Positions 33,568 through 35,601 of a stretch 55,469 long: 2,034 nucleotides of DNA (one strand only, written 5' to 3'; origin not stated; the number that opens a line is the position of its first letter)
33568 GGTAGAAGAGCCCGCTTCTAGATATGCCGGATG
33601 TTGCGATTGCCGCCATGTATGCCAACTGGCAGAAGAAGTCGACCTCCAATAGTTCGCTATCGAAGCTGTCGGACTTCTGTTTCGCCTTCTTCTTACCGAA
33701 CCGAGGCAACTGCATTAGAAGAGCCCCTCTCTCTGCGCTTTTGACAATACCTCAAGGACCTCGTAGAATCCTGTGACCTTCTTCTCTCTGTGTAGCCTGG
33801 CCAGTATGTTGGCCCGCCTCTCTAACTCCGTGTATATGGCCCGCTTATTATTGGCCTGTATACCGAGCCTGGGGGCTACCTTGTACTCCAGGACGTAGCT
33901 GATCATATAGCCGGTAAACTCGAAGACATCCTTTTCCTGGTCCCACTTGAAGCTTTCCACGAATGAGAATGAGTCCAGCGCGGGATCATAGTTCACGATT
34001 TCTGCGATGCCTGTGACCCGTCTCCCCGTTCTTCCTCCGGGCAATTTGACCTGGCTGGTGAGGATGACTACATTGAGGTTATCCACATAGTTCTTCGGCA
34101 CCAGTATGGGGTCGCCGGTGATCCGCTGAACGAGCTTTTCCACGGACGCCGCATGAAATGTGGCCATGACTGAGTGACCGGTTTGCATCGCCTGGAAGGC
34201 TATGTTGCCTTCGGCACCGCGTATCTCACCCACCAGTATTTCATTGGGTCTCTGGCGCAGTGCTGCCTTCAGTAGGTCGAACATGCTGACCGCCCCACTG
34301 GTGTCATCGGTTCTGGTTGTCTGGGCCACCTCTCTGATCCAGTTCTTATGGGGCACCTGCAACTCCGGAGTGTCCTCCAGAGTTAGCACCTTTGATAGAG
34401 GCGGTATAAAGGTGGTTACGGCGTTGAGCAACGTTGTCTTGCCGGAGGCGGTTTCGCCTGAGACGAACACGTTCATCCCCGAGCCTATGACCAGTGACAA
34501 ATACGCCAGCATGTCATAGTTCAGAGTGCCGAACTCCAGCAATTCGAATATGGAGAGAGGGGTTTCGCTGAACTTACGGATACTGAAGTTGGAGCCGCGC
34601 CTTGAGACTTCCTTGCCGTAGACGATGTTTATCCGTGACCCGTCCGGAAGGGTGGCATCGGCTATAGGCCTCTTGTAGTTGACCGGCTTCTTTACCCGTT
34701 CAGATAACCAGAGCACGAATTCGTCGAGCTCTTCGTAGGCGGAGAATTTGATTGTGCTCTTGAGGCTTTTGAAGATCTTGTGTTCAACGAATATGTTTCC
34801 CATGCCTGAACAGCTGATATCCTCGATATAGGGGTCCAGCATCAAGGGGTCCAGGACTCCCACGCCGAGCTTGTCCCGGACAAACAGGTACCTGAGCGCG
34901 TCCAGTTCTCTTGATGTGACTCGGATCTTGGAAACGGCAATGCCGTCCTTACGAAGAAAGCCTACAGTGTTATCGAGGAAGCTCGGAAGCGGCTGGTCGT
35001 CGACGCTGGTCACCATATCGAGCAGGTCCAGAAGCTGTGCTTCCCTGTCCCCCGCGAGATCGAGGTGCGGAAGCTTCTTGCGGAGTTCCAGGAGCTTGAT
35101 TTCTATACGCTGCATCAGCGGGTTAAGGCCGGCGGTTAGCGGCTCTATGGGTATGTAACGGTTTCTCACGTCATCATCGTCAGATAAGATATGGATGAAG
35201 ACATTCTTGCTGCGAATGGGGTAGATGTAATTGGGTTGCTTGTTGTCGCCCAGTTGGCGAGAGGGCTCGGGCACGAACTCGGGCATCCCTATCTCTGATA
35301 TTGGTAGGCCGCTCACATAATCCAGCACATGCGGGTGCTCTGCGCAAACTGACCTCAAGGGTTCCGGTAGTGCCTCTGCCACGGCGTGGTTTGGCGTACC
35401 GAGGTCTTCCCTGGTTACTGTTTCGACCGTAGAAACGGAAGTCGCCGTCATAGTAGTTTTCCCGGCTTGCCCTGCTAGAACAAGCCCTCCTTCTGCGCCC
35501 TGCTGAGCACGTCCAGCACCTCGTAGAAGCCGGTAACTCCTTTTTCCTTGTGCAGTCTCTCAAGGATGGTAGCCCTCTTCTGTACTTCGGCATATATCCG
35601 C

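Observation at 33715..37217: Tandem duplication of the ArlI motor ATPase with conserved catalytic cores and diverged N-terminal domains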

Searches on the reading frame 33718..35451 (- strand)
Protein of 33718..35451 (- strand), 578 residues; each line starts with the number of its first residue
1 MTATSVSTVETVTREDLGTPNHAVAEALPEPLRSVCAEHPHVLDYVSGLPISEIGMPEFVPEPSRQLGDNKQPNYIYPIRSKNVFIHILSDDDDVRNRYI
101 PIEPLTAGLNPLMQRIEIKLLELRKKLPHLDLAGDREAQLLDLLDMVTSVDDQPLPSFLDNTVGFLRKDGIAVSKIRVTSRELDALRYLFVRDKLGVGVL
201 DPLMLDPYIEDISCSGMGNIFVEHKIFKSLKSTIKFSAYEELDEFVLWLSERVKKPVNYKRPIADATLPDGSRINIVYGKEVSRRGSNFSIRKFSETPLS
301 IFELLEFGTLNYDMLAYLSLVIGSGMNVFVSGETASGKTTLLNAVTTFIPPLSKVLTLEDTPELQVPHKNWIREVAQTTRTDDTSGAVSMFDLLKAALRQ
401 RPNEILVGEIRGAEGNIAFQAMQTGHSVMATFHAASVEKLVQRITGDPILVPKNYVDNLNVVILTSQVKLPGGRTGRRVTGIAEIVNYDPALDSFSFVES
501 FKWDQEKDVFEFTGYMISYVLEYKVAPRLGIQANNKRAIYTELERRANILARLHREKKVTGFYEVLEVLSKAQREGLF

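Call 6: search_protein_families(library=pfam, proteins=[window:33718-35451:-], max_evalue=0.01)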
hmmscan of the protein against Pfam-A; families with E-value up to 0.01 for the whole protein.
window:33718-35451:- (578 aa): 4 families
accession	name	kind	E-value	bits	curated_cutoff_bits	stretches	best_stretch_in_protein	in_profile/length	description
PF00437.27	T2SSE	-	1.5e-36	126.3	24.9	1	203-445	11-256/370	Type II/IV secretion system protein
PF13191.12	AAA_16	-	0.0012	19.8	32.6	1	320-352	19-51/167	AAA ATPase domain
PF13555.12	AAA_29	-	0.0028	17.8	27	1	325-352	23-49/61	P-loop containing region of AAA domain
PF00005.33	ABC_tran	-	0.0051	17.9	25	0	318-365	4-51/137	ABC transporter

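Call 7: search_protein_families(library=ncbifam, proteins=[window:33718-35451:-], max_evalue=0.01)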
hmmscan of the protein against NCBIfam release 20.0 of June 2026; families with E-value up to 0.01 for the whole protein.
window:33718-35451:- (578 aa): 25 families
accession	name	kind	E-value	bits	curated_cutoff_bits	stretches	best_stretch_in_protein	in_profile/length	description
NF058587.1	archaellum_moto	equivalog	2e-189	630.7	550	1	44-577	2-522/527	archaellum flagellar ATPase motor FlaI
NF053672.1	bindosome_BasE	exception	8.8e-53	179.8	1000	1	180-568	122-503/512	bindosome assembly system ATPase subunit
TIGR03819.1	heli_sec_ATPase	hypoth_equivalog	1.5e-43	149.3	373.15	1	189-444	44-297/340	TadA family conjugal transfer-associated ATPase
TIGR02788.1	VirB11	equivalog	3.5e-36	124.8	249.95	2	315-445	134-263/308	P-type DNA transfer ATPase VirB11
TIGR02782.1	TrbB_P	equivalog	5.7e-31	107.9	304.55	1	203-490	17-298/303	P-type conjugative transfer ATPase TrbB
NF010475.0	PRK13900.1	equivalog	2.7e-26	92.4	389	2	316-442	151-277/333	type IV secretion system ATPase VirB11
NF010469.0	PRK13894.1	subfamily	3.3e-24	85.8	508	1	205-445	32-265/320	conjugal transfer ATPase TrbB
NF010425.0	PRK13851.1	equivalog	3.4e-22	78.8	461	2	312-436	149-272/344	type IV secretion system protein VirB11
NF010407.0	PRK13833.1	subfamily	2.9e-20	73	499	1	206-444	28-259/323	conjugal transfer protein TrbB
TIGR01420.1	pilT_fam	subfamily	3.6e-18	65.9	319.1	1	325-445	123-240/343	PilT/PilU family type 4a pilus ATPase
NF041000.1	ATPase_ComGA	equivalog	1.1e-17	64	300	1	325-445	129-243/267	competence type IV pilus ATPase ComGA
TIGR02533.1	type_II_gspE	equivalog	9e-15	54.3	630.25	1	263-444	173-356/486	type II secretion system ATPase GspE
TIGR02538.1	type_IV_pilB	equivalog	5.6e-14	51.6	675.65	1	325-445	317-430/564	type IV-A pilus assembly ATPase PilB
TIGR02525.1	plasmid_TraJ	equivalog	6.2e-14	51.7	368.3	1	317-445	142-270/372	plasmid transfer ATPase TraJ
NF007755.0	PRK10436.1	equivalog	3.2e-13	49.2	617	1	324-444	219-332/465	type II secretion system protein GspE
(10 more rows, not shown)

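Call 12: find_encoding_contigs(protein=window:33718-35451:-, flank=10000, max_places=6)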
Protein window:33718-35451:- (578 aa): 2 contigs read that carry it; 2 places shown.
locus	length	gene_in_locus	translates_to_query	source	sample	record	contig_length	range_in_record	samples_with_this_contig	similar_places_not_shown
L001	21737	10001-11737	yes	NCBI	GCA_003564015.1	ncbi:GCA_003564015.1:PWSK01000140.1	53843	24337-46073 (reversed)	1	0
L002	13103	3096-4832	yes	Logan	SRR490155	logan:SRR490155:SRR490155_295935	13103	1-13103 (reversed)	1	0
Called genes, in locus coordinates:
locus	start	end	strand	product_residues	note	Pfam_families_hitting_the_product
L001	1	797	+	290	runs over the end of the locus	PF01509:TruB_N, PF16198:TruB_C_2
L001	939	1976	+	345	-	PF00154:RecA_N, PF08423:Rad51, PF06745:ATPase (weak), PF21096:RecA_C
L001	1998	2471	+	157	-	PF21982:RecX_HTH1, PF02631:RecX_HTH2, PF21981:RecX_HTH3 (weak)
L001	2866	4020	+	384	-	PF03977:OAD_beta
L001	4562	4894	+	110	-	PF01527:HTH_Tnp_1 (faint), PF12728:HTH_17, PF00376:MerR, PF13411:MerR_1 (weak)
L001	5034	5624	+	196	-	PF01917:Flagellin_arch-type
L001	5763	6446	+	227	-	-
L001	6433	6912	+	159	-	-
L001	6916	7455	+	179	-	PF01917:Flagellin_arch-type (weak)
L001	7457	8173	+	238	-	PF05625:PAXNEB (weak), PF06745:ATPase, PF23442:DUF7125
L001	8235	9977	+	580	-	PF00437:T2SSE, PF27713:UCP018868 (weak)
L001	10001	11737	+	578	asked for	PF00437:T2SSE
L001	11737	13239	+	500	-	PF00482:T2SSF (faint)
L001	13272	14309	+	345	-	-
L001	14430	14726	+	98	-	-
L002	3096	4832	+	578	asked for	PF00437:T2SSE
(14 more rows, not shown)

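Call 13: find_homologous_proteins(query=window:33718-35451:-, max_evalue=1e-50)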
Query window:33718-35451:- (578 aa): 7454 proteins with E <= 1e-50 among 8000 candidates; the best 120 are listed.
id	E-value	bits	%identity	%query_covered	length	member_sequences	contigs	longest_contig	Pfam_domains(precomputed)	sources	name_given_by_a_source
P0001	0.0e+0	1288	100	100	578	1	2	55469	PF00437.27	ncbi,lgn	-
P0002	0.0e+0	1073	83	98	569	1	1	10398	PF00437.27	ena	-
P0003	0.0e+0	1043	79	99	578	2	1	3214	PF00437.27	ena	-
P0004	0.0e+0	1016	85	90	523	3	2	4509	PF00437.27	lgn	-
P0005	3.3e-298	1008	78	98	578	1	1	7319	PF00437.27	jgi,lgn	jgi:flagellar protein FlaI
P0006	1.7e-296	1002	82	93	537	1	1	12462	PF00437.27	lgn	-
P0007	3.4e-296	1001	78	96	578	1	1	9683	PF00437.27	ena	-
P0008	2.4e-295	998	78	96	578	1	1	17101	PF00437.27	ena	-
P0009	1.6e-294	996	76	98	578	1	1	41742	PF00437.27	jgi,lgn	jgi:flagellar protein FlaI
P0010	3.0e-294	995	76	99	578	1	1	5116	PF00437.27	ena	-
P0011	8.1e-292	987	75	100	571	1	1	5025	PF00437.27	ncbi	-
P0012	1.9e-290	982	77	96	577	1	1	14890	PF00437.27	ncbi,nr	ncbi:MAG: hypothetical protein A2147_03265 [Chloroflexi bacterium RBG_16_57_8]|nr:MAG: hypothetical 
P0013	6.6e-290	980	76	96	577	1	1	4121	PF00437.27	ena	-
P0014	2.2e-288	975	74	100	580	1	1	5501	PF00437.27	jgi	jgi:flagellar protein FlaI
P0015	1.1e-287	973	77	95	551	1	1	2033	PF00437.27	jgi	jgi:flagellar protein FlaI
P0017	5.4e-287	971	74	100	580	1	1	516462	PF00437.27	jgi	jgi:flagellar protein FlaI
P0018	1.5e-286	969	74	100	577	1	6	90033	PF00437.27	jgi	jgi:flagellar protein FlaI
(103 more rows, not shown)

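Call 17: find_related_loci(query=A1, collection=genome_contigs, flank=8000)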
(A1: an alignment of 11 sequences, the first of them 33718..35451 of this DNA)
Query A1 (578 aa) in genome_contigs; peptide patterns used: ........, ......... (x = any residue, [..] = any of these).
600 stretches matched a pattern (row limit reached: there are more); 586 encode a relative of the query (tblastn E <= 1e-3); the best 80 are kept; 79 distinct loci.
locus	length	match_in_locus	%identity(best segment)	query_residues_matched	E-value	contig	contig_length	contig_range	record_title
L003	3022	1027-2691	69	24-578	0e+0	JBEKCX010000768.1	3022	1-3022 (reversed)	MAG: Terracidiphilus sp. isolate SPRUCE 16 SPRUCE_16_768, whole genome shotgun sequence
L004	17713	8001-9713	66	8-578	0e+0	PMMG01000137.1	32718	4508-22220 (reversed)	MAG: Dehalococcoidia bacterium isolate fen_1014 73.20100900_E1D.16_contig_5013, whole genome shotgun sequence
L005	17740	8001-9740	65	1-578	0e+0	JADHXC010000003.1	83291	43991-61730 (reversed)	MAG: Dehalococcoidales bacterium isolate BS750m-G43 BS-750m-C120, whole genome shotgun sequence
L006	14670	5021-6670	66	28-578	0e+0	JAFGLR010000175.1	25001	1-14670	MAG: Dehalococcoidales bacterium isolate Zod_Metabat.409 k87_14460887, whole genome shotgun sequence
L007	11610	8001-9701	64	12-578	0e+0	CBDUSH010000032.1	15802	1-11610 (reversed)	MAG TPA_asm: uncultured bacterium isolate SRR22302368_concoct_39 genome assembly, contig: ERZ25747235.1239, whole genome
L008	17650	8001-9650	65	28-578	0e+0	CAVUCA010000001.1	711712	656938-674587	MAG: uncultured Chloroflexia bacterium isolate MFD00905.bin.2.93 genome assembly, contig: contig_19570, whole genome sho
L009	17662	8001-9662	68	28-578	0e+0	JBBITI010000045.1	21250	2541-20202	MAG: Dehalococcoidales bacterium isolate CYS170214_bin_393 NODE_2051_length_21250_cov_4.493843, whole genome shotgun seq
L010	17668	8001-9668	65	24-578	0e+0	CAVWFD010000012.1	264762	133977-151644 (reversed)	MAG: uncultured Chloroflexia bacterium isolate MFD01231.bin.2.26 genome assembly, contig: contig_5891, whole genome shot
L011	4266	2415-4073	64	24-578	0e+0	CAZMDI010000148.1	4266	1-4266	MAG TPA_asm: uncultured Dehalococcoidales bacterium isolate SRP284006_co1_561 genome assembly, contig: NODE_47701_length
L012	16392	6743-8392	65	28-578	0e+0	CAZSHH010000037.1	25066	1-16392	MAG TPA_asm: uncultured Dehalococcoidales bacterium isolate SRP192927_co7_640 genome assembly, contig: NODE_3353_length_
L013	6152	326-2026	62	12-578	0e+0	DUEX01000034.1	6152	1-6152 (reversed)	MAG TPA_asm: Dehalococcoidia bacterium isolate W265 Contig34, whole genome shotgun sequence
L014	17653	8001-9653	64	28-578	0e+0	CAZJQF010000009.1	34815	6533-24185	MAG TPA_asm: uncultured Dehalococcoidales bacterium isolate SRP192927_co3_85 genome assembly, contig: NODE_2295_length_3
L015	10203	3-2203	61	28-578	0e+0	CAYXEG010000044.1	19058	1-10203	MAG TPA_asm: uncultured Dehalococcoidales bacterium isolate SRP192927_co6_802 genome assembly, contig: NODE_6353_length_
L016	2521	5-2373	62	28-578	0e+0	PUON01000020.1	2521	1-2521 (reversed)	MAG: Dehalococcoidia bacterium isolate B1Sed10_135 B1-Sed10-C73272, whole genome shotgun sequence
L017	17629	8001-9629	59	26-578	0e+0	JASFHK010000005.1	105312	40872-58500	MAG: Dehalococcoidia bacterium isolate D0608M20metaG_Bin_442 D0608M20metaG_FD_scaffold_16_c1, whole genome shotgun seque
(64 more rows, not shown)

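Call 24: search_solved_structures(query=window:33718-35451:-, show_alignments=2, max_evalue=1e-10)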
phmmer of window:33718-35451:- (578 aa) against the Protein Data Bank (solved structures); distinct sequences matched with E-value up to 1e-10: 10.
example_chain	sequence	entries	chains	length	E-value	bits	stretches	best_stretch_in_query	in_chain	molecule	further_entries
4ii7_A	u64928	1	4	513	5.3e-130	437.7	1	185-577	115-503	FlaI ATPase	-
4ihq_A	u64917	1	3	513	3.3e-129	435.1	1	185-577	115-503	FlaI ATPase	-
2oap_1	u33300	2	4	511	7.5e-81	275.5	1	183-550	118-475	Type II secretion system protein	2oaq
8rkd_E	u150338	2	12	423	8.6e-45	156.5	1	171-489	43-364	Pilus assembly ATPase CpaF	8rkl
8rjf_A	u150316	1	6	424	8.7e-45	156.5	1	171-489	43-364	Pilus assembly ATPase CpaF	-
9e24_A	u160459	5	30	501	1.4e-44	155.8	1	171-489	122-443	CpaF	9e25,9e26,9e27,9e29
6bge_A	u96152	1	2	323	5e-20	74.7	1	253-444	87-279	VirB11-like protein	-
1g6o_A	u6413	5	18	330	5.3e-20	74.7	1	253-444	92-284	CAG-ALPHA | virB11 homolog | Cag-alfa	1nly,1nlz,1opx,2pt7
2gza_A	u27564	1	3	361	1.2e-18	70.1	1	312-444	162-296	Type IV secretion system protein VirB11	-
3jvu_A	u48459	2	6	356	9.1e-11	44.2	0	328-475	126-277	Twitching mobility protein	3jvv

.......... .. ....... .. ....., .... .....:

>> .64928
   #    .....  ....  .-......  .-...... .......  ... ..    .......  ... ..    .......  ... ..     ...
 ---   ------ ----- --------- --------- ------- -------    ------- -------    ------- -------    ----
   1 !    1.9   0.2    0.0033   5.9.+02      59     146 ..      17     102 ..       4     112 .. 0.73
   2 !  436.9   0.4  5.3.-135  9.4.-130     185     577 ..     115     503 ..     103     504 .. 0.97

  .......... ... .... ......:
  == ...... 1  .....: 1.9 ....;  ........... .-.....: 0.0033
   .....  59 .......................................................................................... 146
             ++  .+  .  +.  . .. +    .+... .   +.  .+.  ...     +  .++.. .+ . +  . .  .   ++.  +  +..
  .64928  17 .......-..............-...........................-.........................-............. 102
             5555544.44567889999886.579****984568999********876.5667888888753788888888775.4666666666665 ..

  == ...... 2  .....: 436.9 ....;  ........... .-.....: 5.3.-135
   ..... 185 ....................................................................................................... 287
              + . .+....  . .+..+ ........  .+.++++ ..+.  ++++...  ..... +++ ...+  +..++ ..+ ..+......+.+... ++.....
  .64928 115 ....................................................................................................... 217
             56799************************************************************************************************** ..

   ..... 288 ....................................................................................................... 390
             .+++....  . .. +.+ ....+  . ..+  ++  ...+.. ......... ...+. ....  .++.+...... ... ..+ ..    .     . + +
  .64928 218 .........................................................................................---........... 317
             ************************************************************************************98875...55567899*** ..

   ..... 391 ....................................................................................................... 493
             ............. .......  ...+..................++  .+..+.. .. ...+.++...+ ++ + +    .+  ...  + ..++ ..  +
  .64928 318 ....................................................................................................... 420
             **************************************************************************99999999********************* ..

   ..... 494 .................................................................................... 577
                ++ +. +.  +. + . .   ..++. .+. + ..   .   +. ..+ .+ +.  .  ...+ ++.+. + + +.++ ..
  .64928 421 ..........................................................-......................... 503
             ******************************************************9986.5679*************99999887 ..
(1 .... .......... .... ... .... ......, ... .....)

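Call 58: find_encoding_contigs(protein=P0018, flank=9000, max_places=1)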
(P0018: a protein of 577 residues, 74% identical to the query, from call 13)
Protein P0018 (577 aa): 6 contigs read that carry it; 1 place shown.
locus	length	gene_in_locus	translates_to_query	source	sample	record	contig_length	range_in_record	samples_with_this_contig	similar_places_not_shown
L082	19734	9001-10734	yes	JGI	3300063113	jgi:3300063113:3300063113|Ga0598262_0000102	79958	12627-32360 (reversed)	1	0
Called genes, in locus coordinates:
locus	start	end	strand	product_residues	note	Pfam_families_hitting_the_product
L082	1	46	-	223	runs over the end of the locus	PF00072:Response_reg, PF00196:GerE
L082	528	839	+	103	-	-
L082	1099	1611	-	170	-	PF00990:GGDEF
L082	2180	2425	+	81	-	PF01527:HTH_Tnp_1 (faint), PF12728:HTH_17, PF00376:MerR, PF13411:MerR_1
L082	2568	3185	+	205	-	PF01917:Flagellin_arch-type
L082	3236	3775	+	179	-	PF01917:Flagellin_arch-type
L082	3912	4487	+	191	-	PF01917:Flagellin_arch-type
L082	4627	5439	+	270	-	-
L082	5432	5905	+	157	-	-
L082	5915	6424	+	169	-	PF01917:Flagellin_arch-type (weak)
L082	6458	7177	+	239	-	PF06745:ATPase, PF23442:DUF7125 (weak)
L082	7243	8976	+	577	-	PF00437:T2SSE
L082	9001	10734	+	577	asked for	PF00437:T2SSE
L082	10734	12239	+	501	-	PF00482:T2SSF (faint)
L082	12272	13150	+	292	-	-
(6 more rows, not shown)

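Call 59: find_encoding_contigs(protein=P0017, flank=9000, max_places=1)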
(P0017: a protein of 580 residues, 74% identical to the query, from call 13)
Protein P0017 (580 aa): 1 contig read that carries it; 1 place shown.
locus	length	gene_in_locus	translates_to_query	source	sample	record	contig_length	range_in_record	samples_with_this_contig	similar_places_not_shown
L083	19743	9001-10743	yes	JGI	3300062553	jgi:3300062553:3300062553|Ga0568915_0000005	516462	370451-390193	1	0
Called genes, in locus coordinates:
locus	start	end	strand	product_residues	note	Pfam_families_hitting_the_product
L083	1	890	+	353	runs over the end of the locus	PF26549:Tricorn_N (weak), PF26550:Tricorn_2nd, PF00930:DPPIV_N (faint), PF26549:Tricorn_N (weak), PF07676:PD40 (weak)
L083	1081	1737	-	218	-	PF02517:Rce1-like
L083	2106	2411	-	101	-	PF18902:DUF5658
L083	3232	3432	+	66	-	PF12728:HTH_17, PF13411:MerR_1 (weak)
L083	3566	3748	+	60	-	-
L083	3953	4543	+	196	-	PF01917:Flagellin_arch-type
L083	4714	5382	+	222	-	-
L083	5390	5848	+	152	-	-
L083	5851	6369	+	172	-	-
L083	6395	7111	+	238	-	PF05625:PAXNEB (weak), PF06745:ATPase, PF23442:DUF7125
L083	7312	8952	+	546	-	PF00437:T2SSE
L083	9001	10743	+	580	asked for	PF00437:T2SSE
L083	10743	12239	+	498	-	-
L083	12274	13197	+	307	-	-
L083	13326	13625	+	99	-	-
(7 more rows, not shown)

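Call 67: find_related_loci(query=window:33718-35451:-, collection=metagenome_contigs, flank=4500)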
Query window:33718-35451:- (578 aa) in metagenome_contigs; peptide patterns used: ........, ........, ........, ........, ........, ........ (x = any residue, [..] = any of these).
494 stretches matched a pattern; 440 encode a relative of the query (tblastn E <= 1e-3); the best 80 are kept; 79 distinct loci.
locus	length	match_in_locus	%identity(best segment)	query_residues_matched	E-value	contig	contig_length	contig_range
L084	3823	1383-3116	81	1-578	0e+0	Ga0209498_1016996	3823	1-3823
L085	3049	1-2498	77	26-578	0e+0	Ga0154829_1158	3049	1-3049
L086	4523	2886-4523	75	9-553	0e+0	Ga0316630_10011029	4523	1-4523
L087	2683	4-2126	69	11-578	0e+0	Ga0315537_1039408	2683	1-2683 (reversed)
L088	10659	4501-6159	70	27-578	0e+0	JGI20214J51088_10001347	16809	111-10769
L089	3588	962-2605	71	28-578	0e+0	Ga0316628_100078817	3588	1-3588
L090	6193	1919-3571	71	28-578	0e+0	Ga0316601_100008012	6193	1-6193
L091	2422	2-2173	69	26-578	0e+0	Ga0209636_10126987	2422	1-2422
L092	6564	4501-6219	65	7-578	0e+0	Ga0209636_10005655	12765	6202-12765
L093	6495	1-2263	69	27-578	0e+0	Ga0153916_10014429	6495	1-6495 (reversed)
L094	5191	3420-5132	66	8-578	0e+0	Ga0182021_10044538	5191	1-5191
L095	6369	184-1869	67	21-578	0e+0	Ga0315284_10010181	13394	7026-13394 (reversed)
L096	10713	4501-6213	66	8-578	0e+0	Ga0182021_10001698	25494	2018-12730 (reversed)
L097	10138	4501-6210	67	8-578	0e+0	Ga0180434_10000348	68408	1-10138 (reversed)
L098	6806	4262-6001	65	1-578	0e+0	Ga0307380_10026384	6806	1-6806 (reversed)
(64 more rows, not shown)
